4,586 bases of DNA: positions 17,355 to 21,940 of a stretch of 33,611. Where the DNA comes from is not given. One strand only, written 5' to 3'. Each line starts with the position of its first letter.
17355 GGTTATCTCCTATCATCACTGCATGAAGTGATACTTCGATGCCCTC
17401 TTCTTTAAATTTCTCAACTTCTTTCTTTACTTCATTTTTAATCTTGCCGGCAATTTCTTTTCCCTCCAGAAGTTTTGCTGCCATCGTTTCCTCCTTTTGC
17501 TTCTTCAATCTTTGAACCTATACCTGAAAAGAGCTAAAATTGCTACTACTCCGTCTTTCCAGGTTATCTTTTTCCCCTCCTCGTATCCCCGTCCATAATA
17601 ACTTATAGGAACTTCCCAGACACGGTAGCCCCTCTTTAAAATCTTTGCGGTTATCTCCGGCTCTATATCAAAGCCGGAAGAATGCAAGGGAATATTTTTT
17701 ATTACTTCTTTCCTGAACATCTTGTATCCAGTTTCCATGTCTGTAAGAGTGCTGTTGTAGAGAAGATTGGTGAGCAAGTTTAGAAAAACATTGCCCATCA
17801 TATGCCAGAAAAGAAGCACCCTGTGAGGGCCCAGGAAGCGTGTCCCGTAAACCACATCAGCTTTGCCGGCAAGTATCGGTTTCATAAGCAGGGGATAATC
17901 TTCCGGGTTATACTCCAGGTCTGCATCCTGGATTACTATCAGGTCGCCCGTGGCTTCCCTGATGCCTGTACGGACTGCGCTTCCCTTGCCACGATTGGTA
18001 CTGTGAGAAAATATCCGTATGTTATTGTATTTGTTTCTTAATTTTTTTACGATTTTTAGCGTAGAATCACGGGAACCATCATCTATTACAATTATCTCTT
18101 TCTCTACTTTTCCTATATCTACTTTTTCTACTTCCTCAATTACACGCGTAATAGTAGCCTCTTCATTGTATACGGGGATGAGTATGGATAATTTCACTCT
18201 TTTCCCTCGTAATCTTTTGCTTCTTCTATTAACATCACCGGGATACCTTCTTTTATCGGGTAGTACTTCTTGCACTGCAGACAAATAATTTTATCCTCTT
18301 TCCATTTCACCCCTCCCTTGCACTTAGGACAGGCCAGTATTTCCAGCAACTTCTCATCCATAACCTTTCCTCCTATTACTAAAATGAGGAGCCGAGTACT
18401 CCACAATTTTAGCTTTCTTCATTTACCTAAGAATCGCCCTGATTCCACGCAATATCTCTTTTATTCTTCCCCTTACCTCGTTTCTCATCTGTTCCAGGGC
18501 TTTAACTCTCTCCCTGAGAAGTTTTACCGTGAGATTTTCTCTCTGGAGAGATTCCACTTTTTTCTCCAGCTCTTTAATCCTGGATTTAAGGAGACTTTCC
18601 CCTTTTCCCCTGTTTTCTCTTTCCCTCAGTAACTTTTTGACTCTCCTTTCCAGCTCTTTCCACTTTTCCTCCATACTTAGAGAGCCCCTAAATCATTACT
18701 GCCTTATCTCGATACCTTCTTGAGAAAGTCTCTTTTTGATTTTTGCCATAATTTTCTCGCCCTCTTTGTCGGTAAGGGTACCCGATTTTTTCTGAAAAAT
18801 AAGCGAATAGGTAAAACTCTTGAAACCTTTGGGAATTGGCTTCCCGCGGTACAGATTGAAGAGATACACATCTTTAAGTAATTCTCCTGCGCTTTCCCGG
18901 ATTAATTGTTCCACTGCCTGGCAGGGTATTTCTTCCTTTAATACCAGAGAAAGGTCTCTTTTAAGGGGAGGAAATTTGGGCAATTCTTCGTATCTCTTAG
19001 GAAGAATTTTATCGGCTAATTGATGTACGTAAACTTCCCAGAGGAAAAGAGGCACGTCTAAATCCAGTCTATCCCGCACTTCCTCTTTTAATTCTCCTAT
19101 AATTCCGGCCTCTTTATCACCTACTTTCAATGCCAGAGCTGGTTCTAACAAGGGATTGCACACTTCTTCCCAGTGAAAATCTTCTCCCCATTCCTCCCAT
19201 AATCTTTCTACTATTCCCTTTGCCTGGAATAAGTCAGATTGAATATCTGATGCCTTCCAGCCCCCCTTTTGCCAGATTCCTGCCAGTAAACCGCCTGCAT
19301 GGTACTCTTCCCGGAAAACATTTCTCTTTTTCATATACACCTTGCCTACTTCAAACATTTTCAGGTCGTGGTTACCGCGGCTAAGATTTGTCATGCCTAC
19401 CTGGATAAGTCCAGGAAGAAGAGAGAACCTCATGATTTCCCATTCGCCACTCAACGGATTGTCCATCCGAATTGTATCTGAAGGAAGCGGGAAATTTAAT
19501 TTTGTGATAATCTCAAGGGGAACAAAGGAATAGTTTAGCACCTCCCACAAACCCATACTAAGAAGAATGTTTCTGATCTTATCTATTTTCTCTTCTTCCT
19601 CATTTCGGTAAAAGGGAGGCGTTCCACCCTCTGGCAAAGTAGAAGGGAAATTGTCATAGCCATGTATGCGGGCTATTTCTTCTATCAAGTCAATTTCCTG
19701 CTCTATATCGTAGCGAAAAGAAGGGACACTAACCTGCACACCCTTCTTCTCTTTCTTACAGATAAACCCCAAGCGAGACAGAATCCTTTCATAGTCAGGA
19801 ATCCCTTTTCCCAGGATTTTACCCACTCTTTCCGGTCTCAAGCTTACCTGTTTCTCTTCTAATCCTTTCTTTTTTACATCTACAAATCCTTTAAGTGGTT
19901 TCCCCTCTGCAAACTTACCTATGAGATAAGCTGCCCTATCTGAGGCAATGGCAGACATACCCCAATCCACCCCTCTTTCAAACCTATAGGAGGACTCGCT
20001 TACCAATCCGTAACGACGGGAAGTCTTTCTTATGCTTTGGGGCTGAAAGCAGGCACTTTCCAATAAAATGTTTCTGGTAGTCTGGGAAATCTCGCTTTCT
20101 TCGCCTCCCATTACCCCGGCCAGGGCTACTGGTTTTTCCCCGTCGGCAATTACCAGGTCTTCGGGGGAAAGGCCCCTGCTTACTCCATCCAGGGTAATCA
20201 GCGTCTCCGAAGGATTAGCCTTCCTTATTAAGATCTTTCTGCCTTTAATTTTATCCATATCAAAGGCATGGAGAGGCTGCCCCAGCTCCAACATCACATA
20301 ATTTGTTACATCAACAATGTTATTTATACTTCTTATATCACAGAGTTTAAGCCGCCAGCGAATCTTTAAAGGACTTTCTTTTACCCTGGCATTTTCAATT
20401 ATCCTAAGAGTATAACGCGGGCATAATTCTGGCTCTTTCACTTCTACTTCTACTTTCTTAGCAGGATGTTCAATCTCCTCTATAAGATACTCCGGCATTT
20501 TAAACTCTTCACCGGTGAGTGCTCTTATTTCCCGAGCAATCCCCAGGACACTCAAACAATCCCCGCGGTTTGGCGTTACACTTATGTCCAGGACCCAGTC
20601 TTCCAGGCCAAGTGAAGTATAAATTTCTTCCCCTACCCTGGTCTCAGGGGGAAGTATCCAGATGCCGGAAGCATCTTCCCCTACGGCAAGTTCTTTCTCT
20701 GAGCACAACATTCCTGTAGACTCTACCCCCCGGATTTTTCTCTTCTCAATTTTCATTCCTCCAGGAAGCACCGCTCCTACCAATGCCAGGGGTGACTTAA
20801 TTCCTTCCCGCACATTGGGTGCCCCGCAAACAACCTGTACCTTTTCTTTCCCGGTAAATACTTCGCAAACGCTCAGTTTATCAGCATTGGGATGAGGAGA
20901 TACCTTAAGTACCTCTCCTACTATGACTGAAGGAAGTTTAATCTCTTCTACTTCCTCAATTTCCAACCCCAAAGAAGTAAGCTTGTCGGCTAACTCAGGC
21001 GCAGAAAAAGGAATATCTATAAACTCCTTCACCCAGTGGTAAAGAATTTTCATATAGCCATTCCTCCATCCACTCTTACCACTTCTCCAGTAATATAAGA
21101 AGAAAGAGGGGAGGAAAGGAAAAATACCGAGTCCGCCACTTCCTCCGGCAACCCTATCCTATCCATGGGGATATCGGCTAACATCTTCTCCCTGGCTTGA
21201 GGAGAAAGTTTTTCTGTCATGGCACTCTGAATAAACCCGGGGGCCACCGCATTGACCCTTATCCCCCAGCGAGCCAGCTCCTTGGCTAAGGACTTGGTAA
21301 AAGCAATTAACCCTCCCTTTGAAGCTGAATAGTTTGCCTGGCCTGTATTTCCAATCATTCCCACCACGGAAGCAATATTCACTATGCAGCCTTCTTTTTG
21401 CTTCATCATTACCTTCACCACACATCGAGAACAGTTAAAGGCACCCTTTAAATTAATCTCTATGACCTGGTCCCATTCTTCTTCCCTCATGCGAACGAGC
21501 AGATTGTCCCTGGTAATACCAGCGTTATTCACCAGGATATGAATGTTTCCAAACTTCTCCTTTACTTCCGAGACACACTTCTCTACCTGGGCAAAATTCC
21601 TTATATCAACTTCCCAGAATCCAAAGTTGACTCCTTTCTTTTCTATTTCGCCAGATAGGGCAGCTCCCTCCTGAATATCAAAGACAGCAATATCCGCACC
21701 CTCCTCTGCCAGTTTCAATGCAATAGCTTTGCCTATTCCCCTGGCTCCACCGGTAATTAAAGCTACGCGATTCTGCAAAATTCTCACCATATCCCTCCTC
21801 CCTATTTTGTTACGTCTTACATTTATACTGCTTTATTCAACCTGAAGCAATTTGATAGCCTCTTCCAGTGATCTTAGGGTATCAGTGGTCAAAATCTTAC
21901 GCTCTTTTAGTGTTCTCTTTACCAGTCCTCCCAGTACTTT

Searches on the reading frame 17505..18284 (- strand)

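Call 56: search_protein_families(library=pfam, proteins=[window:17505-18284:-], max_evalue=0.01)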
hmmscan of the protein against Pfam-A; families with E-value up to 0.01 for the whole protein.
window:17505-18284:- (259 aa): 4 families
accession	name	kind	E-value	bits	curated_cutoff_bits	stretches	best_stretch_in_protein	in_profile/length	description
PF00535.33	Glycos_transf_2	-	2e-38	132.4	23.3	1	33-197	1-166/168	Glycosyl transferase family 2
PF13641.12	Glyco_tranf_2_3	-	4.6e-09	37.1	27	1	32-122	3-96/230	Glycosyltransferase like family 2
PF10111.15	Glyco_tranf_2_2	-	1.5e-06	28.4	27.3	1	33-124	1-93/276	Glycosyltransferase like family 2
PF13506.12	Glyco_transf_21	-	0.0078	16.1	21.7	0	100-187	18-105/174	Glycosyl transferase family 21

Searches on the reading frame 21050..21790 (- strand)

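Call 56: search_protein_families(library=pfam, proteins=[window:21050-21790:-], max_evalue=0.01)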
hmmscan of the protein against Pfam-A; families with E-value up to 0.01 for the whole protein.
window:21050-21790:- (246 aa): 5 families
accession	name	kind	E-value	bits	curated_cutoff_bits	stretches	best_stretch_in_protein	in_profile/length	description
PF13561.12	adh_short_C2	-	4.7e-68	229.7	27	1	16-244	3-235/236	Enoyl-(Acyl carrier protein) reductase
PF00106.31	adh_short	-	5.1e-64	215.8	26.6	1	8-198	1-193/195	short chain dehydrogenase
PF08659.16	KR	-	8.6e-24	84.9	22.6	1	10-184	3-175/180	KR domain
PF01370.27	Epimerase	-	0.00071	19.5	20.9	1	10-76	1-63/240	NAD dependent epimerase/dehydratase family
PF23441.1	SDR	-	0.0018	18.1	27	0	156-244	165-255/258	SDR-like rossmann domain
